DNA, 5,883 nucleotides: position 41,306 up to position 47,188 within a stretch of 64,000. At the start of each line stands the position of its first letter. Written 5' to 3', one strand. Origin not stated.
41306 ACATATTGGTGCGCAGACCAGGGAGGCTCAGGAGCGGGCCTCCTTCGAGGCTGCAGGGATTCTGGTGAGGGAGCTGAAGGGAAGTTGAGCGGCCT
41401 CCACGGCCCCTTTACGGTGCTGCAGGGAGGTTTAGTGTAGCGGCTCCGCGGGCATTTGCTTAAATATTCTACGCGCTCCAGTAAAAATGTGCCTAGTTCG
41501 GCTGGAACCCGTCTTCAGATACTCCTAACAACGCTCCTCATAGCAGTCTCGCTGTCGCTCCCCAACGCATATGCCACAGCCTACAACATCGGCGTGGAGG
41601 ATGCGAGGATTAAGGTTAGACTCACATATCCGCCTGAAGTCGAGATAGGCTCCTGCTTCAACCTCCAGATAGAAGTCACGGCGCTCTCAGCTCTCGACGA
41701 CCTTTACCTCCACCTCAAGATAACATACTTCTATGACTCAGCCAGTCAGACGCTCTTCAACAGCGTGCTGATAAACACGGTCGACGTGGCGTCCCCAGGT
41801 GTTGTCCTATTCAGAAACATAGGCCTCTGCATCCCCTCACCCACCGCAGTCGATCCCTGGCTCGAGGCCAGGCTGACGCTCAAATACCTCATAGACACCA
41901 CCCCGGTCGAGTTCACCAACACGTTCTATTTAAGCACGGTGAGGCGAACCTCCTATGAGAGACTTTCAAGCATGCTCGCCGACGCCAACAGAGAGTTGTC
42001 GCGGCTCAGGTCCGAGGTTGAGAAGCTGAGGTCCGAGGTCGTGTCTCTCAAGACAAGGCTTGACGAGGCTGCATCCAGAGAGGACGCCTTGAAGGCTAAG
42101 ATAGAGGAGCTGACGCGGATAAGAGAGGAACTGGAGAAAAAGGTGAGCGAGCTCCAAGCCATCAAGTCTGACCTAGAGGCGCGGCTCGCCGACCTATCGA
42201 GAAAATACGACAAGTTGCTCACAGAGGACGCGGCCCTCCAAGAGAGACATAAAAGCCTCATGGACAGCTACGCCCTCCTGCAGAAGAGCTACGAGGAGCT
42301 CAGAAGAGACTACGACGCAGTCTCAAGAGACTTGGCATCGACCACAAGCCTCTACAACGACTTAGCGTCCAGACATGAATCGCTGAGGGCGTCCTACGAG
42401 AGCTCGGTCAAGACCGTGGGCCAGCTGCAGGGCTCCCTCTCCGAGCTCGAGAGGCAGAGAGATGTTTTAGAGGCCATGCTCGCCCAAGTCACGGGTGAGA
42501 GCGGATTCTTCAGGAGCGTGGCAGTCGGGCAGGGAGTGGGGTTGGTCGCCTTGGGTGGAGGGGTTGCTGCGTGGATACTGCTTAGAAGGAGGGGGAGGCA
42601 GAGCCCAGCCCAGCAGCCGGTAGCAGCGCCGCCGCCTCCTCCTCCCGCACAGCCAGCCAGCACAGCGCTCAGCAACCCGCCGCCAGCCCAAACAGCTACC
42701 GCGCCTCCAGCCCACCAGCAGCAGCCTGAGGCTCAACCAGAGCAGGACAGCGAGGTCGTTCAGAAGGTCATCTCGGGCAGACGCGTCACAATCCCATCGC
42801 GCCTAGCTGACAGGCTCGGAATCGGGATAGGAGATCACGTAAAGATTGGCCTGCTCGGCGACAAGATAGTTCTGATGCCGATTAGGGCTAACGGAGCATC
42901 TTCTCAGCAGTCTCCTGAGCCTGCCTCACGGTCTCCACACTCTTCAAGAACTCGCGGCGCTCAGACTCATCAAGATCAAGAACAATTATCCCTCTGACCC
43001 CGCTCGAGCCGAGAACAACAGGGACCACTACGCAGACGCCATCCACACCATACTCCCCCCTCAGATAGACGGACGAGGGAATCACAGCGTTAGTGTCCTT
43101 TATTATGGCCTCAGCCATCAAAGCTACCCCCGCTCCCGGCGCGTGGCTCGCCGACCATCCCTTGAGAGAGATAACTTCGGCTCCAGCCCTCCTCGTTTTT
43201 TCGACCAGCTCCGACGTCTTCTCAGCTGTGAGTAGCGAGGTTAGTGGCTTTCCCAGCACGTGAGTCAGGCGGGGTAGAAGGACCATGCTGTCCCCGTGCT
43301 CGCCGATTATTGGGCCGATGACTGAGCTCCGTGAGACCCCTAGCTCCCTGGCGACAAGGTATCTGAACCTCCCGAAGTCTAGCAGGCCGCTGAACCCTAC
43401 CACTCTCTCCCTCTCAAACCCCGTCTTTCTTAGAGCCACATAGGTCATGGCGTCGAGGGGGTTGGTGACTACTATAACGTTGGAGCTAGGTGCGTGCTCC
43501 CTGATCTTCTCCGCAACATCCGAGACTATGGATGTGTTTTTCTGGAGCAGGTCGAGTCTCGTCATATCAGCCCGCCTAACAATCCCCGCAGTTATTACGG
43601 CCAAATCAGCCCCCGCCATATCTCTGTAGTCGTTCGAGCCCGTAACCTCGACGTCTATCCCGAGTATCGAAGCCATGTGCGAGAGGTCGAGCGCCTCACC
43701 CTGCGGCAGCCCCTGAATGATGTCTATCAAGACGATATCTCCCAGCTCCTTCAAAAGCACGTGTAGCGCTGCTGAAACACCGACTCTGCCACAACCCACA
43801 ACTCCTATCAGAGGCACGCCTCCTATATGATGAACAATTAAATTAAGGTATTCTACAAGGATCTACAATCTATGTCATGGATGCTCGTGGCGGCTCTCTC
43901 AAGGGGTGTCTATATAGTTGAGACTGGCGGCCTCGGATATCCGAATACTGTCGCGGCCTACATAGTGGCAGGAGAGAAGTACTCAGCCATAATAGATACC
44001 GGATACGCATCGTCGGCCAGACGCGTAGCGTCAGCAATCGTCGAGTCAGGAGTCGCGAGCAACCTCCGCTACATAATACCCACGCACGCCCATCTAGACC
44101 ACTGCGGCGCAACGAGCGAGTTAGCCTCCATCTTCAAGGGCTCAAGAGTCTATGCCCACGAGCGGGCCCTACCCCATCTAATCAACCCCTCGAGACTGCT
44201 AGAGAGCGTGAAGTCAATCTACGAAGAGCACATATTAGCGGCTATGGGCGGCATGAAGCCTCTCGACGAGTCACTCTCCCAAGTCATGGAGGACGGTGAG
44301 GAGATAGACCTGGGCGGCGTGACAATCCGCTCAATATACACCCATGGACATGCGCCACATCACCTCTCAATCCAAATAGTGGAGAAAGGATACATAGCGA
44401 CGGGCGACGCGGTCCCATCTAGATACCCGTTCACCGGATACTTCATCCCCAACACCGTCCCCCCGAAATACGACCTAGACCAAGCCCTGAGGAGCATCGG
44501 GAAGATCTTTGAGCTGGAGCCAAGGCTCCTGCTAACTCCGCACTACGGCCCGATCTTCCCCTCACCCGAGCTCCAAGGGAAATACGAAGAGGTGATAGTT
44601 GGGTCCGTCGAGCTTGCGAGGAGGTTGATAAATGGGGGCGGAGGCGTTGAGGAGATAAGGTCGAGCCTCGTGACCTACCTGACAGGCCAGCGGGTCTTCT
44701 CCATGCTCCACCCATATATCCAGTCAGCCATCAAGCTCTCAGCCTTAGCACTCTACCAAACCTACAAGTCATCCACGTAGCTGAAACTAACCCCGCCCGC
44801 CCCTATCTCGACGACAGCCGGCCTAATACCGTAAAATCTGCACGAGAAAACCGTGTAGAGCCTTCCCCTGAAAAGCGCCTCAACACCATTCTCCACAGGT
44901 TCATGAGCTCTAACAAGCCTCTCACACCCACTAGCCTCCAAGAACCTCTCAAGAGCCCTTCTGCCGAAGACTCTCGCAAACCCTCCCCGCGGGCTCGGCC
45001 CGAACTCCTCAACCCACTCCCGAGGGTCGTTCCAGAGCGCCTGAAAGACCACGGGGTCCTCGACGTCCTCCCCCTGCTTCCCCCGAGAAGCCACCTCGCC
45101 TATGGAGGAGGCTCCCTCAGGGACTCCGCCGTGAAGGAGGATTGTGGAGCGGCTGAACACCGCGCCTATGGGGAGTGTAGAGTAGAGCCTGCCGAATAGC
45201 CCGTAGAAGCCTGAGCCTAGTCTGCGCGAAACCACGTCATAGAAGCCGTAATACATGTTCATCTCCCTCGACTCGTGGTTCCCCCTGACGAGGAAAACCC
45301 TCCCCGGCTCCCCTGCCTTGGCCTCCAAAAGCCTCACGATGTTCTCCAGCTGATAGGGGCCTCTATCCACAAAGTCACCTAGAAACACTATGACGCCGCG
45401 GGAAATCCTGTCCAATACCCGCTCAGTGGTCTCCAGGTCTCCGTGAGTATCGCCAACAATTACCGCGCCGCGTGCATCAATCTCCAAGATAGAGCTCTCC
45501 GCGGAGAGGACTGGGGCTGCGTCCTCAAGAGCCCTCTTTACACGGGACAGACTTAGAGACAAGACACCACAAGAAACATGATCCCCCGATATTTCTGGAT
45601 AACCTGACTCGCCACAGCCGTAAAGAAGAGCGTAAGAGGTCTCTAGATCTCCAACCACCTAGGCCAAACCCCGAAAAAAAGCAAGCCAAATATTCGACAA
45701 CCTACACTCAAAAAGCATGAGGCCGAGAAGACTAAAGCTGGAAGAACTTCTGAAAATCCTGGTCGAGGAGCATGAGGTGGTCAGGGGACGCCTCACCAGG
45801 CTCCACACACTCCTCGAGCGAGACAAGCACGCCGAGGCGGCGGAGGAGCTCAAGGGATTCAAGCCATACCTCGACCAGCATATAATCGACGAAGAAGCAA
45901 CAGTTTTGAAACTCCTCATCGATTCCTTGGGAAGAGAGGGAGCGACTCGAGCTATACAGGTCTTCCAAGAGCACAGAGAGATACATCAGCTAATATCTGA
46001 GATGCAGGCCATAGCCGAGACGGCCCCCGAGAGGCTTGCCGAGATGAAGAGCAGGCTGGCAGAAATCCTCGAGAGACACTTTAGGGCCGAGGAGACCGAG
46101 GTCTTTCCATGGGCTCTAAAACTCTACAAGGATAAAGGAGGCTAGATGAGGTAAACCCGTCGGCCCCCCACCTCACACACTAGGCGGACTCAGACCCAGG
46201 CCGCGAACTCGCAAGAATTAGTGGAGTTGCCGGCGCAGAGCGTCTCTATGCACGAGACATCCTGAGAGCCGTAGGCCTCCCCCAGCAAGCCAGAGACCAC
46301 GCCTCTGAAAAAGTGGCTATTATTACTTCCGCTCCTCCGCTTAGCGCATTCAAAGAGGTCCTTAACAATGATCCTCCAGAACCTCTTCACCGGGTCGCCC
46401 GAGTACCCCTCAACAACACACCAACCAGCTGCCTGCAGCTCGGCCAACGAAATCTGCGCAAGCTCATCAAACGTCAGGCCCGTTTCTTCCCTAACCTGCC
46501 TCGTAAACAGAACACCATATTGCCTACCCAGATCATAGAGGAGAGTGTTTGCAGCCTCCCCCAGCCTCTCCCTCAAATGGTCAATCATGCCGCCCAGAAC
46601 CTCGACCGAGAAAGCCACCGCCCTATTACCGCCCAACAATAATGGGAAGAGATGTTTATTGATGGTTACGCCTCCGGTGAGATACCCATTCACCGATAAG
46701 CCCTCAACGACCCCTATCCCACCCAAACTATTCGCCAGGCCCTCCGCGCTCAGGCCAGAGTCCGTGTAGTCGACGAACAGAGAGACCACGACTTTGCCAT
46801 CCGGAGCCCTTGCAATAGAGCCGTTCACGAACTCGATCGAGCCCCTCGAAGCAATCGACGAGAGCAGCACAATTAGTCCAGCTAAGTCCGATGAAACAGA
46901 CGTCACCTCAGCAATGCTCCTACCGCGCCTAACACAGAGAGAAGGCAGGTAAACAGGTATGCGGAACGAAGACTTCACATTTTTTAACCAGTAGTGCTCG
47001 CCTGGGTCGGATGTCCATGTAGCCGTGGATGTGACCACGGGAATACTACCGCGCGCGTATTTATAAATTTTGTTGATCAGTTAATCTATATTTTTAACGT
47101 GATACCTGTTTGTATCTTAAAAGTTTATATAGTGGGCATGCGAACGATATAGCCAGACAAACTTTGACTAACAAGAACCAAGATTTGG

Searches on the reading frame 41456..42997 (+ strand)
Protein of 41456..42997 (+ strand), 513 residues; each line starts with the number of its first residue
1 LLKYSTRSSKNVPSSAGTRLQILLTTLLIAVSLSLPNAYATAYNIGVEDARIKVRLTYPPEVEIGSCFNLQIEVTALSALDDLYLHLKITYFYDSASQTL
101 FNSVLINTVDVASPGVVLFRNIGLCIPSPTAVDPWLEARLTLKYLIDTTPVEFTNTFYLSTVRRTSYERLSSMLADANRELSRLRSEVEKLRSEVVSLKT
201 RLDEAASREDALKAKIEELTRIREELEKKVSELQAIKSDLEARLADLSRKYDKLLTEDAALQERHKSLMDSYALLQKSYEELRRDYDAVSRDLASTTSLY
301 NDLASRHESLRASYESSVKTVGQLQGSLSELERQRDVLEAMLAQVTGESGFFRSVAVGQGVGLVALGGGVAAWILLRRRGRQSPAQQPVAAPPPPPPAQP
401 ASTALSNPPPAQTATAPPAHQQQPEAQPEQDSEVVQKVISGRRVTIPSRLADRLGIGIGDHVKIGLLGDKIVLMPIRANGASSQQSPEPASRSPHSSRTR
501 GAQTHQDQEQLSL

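Call 43: search_protein_families(library=pfam, proteins=[window:41456-42997:+])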
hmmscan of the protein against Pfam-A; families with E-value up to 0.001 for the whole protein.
window:41456-42997:+ (513 aa): 12 families
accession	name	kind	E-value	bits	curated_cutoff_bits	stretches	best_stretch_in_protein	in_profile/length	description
PF04014.23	MazE_antitoxin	-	9.4e-08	32.3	24.7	1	443-479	9-46/48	Antidote-toxin recognition MazE, bacterial antitoxin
PF06419.17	COG6_N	-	6.3e-06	26.7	27.4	0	176-239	37-100/114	Conserved oligomeric complex COG6, N-terminal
PF24423.1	OVT1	-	1.4e-05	25.8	30.9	0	170-236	27-93/100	Major antigen, helical domain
PF15030.11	DUF4527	-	2.5e-05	24.2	29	0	182-245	12-75/277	Protein of unknown function (DUF4527)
PF03961.19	FapA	-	0.00014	22.1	31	0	175-247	152-229/272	Flagellar Assembly Protein A beta solenoid domain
PF13851.11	GAS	-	0.00022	21.1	32.3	0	172-295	47-167/200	Growth-arrest specific micro-tubule binding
PF04513.17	Baculo_PEP_C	-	0.00029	21.4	38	0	219-330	22-125/140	Baculovirus polyhedron envelope protein, PEP, C terminus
PF13166.12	AAA_13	-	0.00032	20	36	1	166-351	302-475/713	AAA domain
PF00038.26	Filament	-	0.00038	20.6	40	0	178-320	53-185/313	Intermediate filament protein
PF07926.17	TPR_MLP1_2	-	0.00047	20.6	36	0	166-241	44-116/129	TPR/MLP1/MLP2-like protein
PF05859.17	Mis12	-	0.00048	20.4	25.7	0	181-286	107-199/231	Mis12 protein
PF06005.17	ZapB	-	0.00087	20.2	31.5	0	260-294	8-42/71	Cell division protein ZapB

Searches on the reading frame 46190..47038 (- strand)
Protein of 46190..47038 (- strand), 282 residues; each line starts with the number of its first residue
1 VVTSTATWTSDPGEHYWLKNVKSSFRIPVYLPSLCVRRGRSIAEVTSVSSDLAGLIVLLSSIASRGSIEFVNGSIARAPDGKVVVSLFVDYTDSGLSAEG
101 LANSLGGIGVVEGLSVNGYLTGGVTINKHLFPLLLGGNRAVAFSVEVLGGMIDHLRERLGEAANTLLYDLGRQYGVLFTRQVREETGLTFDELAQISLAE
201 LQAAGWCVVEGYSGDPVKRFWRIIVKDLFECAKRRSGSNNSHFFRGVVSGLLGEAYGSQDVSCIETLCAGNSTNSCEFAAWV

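Call 43: search_protein_families(library=pfam, proteins=[window:46190-47038:-])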
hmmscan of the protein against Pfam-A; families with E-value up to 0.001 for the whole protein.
window:46190-47038:- (282 aa): 1 family
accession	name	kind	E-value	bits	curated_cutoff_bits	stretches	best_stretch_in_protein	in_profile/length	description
PF02830.23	V4R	-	2.9e-05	24.5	31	1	221-279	1-59/62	V4R domain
